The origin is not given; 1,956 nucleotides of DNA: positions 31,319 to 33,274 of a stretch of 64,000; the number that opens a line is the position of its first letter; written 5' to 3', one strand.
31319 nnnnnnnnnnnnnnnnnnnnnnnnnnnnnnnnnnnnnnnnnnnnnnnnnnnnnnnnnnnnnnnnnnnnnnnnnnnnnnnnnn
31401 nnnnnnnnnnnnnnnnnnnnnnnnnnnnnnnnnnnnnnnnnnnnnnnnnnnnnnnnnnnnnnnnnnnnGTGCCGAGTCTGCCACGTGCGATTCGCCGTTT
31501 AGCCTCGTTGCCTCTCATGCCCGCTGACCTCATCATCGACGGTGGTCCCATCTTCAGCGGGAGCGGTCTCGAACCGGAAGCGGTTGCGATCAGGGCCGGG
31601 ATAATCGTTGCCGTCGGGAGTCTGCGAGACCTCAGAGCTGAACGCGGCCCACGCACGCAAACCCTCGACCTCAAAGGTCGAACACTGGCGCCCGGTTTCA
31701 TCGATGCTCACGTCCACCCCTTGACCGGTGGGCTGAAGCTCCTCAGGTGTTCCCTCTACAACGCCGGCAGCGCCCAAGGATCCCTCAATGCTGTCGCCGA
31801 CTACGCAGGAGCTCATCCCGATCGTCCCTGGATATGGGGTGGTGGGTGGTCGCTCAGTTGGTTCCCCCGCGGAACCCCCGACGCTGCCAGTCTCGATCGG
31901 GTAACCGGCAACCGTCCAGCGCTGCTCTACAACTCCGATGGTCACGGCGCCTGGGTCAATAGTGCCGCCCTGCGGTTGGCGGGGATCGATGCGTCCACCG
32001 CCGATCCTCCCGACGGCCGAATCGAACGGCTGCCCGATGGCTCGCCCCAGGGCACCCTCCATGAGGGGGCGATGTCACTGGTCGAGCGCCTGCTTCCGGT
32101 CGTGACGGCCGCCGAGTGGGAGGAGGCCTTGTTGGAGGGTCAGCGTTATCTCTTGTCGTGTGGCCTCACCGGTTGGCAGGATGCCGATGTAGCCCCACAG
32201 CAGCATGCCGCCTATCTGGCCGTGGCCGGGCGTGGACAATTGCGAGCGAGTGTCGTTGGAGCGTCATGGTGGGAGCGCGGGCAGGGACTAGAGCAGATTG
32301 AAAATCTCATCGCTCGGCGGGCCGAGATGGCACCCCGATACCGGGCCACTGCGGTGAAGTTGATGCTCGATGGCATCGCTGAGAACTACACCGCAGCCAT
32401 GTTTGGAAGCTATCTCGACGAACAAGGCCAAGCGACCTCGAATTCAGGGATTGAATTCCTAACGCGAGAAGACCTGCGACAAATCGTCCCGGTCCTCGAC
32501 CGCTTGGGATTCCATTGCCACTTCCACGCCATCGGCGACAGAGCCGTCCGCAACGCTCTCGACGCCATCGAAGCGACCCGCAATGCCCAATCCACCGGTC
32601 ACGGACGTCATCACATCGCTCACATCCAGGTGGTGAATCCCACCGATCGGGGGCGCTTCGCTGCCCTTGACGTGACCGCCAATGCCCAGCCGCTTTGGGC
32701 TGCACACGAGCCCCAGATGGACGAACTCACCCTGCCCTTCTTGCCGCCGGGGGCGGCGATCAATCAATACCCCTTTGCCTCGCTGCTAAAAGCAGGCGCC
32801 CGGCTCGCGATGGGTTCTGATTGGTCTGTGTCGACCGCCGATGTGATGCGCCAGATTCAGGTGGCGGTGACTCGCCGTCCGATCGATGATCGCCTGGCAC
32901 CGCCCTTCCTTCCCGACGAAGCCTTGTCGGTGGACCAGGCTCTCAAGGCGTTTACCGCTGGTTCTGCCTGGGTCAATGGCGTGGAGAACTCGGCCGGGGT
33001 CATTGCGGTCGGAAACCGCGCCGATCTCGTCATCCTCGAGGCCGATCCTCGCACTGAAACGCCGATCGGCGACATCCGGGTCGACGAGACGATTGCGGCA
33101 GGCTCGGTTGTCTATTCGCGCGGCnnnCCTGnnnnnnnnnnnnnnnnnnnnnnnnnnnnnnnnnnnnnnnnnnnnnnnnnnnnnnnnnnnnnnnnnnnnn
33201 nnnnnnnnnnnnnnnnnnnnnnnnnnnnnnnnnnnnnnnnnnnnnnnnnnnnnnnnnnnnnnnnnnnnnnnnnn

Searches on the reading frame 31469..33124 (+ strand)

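Call 51: search_protein_families(library=pfam, proteins=[window:31469-33124:+], max_evalue=0.001)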
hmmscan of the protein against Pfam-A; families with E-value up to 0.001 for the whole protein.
window:31469-33124:+ (552 aa): 3 families
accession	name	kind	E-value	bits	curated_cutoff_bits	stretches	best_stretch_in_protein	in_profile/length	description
PF07969.17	Amidohydro_3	-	9.3e-85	286.3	29.7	1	64-549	1-472/472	Amidohydrolase family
PF01979.26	Amidohydro_1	-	2.3e-14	53.9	25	1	332-547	133-344/345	Amidohydrolase family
PF22039.1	HUTI_composite_bact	-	0.00067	19.7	25.5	0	38-57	2-21/26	Imidazolonepropionase-like composite domain, bacteria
